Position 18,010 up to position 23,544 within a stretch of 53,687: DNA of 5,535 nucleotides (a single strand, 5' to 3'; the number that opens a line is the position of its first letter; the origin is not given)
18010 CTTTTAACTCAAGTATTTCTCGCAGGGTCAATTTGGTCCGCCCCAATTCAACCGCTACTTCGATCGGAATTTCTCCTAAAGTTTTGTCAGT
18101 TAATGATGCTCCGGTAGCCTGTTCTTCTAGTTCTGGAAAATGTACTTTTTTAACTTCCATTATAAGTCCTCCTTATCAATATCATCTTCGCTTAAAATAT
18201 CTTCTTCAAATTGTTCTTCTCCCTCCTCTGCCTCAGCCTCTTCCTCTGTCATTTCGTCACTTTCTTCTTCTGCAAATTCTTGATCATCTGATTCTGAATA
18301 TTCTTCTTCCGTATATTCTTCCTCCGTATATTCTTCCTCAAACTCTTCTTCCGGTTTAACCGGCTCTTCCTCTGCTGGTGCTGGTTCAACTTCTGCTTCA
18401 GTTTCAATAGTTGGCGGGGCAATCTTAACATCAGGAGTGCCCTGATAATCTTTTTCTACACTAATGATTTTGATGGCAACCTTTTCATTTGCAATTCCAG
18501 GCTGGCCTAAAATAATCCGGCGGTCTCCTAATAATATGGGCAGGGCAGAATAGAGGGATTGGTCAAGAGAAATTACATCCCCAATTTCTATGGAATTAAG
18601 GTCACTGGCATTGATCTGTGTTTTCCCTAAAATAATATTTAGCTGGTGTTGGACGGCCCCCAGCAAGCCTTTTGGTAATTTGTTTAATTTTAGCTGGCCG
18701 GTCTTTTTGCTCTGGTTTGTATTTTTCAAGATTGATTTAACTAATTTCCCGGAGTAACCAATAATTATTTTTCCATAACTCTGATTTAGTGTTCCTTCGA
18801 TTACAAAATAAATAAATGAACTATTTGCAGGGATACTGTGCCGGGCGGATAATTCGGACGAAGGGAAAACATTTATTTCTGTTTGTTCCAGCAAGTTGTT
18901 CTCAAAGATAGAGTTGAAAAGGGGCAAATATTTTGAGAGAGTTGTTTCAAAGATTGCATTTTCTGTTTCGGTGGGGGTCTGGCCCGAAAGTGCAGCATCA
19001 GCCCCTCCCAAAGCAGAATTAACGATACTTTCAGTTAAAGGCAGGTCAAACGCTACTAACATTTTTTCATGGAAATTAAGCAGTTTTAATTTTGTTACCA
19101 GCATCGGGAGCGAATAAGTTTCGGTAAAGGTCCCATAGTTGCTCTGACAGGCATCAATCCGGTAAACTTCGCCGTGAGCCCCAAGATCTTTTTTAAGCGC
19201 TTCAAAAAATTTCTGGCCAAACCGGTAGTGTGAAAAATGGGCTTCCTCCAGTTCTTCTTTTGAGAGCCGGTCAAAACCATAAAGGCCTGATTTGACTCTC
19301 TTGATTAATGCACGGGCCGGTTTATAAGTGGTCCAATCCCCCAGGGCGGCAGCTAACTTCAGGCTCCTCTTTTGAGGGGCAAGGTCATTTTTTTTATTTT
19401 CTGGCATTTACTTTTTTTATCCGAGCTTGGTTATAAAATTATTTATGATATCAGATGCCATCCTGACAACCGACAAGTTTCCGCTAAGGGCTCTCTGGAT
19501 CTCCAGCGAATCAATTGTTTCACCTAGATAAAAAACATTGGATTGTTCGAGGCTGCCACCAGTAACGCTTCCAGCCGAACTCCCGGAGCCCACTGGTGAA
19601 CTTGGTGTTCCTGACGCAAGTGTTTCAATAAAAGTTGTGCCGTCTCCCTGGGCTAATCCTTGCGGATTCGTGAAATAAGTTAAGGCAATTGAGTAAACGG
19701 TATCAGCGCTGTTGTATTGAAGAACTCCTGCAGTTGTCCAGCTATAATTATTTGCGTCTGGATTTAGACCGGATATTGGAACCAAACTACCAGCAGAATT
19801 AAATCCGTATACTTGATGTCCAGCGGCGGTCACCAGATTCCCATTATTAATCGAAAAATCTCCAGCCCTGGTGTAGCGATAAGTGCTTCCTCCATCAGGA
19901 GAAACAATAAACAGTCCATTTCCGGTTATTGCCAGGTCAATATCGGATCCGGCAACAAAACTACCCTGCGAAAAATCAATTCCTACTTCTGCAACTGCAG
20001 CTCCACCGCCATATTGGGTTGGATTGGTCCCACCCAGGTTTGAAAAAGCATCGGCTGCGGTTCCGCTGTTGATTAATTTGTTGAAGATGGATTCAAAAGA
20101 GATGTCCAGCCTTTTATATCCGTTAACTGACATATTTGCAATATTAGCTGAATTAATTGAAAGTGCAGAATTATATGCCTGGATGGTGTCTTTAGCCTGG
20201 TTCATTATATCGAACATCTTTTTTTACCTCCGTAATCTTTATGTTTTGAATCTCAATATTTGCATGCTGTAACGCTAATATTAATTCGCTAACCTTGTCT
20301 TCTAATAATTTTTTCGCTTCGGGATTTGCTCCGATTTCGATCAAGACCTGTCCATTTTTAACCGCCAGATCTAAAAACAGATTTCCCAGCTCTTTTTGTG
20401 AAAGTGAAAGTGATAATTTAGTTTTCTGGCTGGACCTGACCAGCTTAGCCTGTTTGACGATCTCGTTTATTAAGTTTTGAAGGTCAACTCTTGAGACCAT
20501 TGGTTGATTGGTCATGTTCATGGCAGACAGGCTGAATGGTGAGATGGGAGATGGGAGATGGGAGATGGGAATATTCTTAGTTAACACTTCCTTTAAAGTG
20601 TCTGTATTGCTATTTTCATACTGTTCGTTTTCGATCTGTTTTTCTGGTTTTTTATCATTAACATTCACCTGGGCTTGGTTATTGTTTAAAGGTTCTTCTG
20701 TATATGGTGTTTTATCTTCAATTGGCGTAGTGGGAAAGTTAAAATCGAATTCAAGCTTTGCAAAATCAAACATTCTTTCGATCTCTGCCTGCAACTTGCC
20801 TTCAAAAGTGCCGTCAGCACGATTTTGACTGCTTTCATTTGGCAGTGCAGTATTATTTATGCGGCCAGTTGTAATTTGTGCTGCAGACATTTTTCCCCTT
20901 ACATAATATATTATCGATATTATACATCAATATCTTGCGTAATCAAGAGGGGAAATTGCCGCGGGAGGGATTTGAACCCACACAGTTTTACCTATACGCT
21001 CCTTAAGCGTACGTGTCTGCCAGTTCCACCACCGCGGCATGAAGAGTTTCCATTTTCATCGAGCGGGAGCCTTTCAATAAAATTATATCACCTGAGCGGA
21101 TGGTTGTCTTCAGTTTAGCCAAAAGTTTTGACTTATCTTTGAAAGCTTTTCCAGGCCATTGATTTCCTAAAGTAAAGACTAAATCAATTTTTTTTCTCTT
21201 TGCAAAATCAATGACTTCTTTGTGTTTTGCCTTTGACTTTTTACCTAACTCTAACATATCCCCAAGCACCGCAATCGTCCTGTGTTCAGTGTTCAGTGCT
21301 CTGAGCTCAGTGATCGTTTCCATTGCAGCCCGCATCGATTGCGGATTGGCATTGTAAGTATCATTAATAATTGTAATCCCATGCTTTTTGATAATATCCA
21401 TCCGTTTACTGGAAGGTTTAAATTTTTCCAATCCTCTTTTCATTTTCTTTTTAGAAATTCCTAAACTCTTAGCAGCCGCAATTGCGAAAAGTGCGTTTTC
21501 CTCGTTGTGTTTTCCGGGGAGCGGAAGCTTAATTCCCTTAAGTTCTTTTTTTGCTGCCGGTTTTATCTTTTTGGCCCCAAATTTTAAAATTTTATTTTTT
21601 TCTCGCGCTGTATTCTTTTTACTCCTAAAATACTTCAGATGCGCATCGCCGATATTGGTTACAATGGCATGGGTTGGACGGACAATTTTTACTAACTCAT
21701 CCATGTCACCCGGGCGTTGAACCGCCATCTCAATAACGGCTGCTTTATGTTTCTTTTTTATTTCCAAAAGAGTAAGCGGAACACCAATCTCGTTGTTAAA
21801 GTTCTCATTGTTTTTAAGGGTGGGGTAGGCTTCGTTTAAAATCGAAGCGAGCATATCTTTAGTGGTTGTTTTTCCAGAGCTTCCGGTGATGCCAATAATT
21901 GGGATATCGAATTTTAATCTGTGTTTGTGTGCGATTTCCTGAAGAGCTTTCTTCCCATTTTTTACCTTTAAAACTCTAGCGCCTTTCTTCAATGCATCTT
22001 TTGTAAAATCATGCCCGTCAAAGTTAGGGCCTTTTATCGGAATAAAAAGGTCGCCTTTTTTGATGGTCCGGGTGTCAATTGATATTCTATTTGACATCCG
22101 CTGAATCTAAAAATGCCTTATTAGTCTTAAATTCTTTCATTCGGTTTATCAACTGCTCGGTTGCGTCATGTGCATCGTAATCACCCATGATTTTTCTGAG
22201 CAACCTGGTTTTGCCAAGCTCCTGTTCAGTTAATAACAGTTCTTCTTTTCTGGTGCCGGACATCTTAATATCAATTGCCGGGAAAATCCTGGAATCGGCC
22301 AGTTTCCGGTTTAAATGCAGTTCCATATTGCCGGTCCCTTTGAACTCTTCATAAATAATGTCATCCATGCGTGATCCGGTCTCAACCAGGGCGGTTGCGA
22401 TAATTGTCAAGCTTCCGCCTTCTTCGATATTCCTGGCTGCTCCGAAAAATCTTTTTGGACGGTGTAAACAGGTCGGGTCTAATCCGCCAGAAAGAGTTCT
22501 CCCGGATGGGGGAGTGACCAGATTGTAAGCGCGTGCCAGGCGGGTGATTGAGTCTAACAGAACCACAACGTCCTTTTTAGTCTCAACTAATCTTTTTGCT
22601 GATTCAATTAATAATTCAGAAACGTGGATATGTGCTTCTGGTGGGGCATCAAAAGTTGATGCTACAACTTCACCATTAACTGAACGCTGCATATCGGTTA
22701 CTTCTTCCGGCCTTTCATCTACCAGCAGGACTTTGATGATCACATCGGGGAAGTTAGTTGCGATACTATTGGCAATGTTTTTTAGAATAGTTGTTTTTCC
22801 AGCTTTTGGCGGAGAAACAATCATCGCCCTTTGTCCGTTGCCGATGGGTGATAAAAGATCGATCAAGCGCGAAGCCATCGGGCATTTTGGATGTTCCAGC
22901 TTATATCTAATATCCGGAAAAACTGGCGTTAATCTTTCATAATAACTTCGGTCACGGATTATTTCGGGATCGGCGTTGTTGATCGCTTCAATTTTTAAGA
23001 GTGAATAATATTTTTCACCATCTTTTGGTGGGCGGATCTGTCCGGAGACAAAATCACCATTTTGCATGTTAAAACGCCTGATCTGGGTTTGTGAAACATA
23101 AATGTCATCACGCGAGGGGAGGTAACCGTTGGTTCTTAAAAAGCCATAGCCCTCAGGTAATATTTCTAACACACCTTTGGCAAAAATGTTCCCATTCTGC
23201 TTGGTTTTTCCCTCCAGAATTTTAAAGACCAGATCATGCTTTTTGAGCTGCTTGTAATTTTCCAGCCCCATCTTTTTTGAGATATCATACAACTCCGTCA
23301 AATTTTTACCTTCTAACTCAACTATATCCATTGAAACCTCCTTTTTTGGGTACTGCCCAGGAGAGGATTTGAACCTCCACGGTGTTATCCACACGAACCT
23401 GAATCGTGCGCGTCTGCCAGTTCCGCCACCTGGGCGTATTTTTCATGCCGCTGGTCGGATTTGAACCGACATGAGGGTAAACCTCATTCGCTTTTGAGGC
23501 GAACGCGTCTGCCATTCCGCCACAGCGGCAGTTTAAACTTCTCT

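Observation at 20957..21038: tRNA-Leu with an A34 (AAG) anticodon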

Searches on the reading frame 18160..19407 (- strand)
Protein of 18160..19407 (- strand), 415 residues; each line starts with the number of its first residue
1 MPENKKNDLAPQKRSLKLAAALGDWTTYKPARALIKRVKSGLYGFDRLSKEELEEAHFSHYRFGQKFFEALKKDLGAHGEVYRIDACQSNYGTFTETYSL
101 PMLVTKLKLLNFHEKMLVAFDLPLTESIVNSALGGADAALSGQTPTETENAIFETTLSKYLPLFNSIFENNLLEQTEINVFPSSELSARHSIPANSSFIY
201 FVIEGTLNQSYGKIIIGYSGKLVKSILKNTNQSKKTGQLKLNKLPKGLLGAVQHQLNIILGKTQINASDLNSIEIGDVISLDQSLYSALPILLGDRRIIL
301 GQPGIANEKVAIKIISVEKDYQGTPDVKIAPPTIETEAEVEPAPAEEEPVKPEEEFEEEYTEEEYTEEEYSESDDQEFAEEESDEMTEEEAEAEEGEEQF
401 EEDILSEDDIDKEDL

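Call 55: search_protein_families(library=pfam, proteins=[window:18160-19407:-])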
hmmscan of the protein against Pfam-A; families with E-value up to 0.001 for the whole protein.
window:18160-19407:- (415 aa): 2 families
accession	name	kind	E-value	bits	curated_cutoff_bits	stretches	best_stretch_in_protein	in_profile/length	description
PF01052.25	FliMN_C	-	1.1e-12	48.2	23.8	1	250-317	4-71/73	Type III flagellar switch regulator (C-ring) FliN C-term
PF02154.20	FliM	-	9.7e-05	22.8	27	0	46-166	7-129/192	Flagellar motor switch protein FliM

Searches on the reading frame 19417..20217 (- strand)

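Call 55: search_protein_families(library=pfam, proteins=[window:19417-20217:-])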
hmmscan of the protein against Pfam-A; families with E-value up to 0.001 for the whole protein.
window:19417-20217:- (266 aa): 1 family
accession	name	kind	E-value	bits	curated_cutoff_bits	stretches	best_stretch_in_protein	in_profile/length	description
PF22692.1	LlgE_F_G_D1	-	7.3e-09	36.1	27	1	96-147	1-44/64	Flagellar hook protein FlgE/F/G D1 domain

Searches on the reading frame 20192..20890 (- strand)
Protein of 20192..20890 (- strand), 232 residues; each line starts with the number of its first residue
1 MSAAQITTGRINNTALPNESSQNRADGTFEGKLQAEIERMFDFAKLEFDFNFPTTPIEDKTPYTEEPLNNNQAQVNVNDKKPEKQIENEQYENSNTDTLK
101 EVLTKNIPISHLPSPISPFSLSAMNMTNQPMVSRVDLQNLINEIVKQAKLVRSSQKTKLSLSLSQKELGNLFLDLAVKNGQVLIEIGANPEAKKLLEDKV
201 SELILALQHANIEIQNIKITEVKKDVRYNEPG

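Call 55: search_protein_families(library=pfam, proteins=[window:20192-20890:-])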
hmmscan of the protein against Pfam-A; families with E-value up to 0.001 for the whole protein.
window:20192-20890:- (232 aa): 1 family
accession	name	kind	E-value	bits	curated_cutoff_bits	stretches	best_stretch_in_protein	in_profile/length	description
PF02120.21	Flg_hook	-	3.1e-08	33.8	29.8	1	151-221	7-78/85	Flagellar hook-length control protein FliK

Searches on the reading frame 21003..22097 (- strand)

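Call 55: search_protein_families(library=pfam, proteins=[window:21003-22097:-])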
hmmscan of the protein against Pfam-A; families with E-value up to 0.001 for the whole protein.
window:21003-22097:- (364 aa): 3 families
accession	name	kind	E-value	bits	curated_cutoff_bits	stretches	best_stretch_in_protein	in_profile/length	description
PF08245.18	Mur_ligase_M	-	7.6e-31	108.1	24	1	70-173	1-112/200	Mur ligase middle domain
PF02875.26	Mur_ligase_C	-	5.2e-20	73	28.4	1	232-345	2-127/127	Mur ligase, glutamate ligase domain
PF01225.30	Mur_ligase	-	3e-08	34.4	21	1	5-49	5-54/95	Mur ligase family, catalytic domain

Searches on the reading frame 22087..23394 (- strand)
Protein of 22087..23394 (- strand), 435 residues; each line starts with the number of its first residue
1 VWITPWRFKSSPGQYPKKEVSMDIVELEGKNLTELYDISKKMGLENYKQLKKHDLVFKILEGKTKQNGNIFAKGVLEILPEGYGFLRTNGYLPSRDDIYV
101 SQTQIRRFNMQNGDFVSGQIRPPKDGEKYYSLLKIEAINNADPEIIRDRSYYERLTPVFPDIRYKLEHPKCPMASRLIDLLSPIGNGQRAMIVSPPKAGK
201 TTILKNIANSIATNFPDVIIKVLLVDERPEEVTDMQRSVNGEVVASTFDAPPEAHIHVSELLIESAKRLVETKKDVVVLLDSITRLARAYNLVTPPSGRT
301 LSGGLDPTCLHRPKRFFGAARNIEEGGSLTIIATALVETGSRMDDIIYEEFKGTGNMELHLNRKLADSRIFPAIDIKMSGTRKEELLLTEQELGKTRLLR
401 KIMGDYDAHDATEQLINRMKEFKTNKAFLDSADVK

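Call 55: search_protein_families(library=pfam, proteins=[window:22087-23394:-])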
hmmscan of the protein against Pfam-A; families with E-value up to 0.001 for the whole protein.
window:22087-23394:- (435 aa): 4 families
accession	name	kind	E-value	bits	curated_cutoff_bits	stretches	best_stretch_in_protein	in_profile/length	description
PF07497.18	Rho_RNA_bind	-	4.8e-33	113.2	27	1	73-144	2-73/73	Rho termination factor, RNA-binding domain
PF00006.31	ATP-synt_ab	-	1.3e-26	94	29.5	1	176-379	3-211/213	ATP synthase alpha/beta family, nucleotide-binding domain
PF07498.18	Rho_N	-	1.5e-12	47.7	24.9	1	26-68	1-43/43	Rho termination factor, N-terminal domain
PF08206.17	OB_RNB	-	0.00013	22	24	1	74-125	1-46/58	Ribonuclease B OB domain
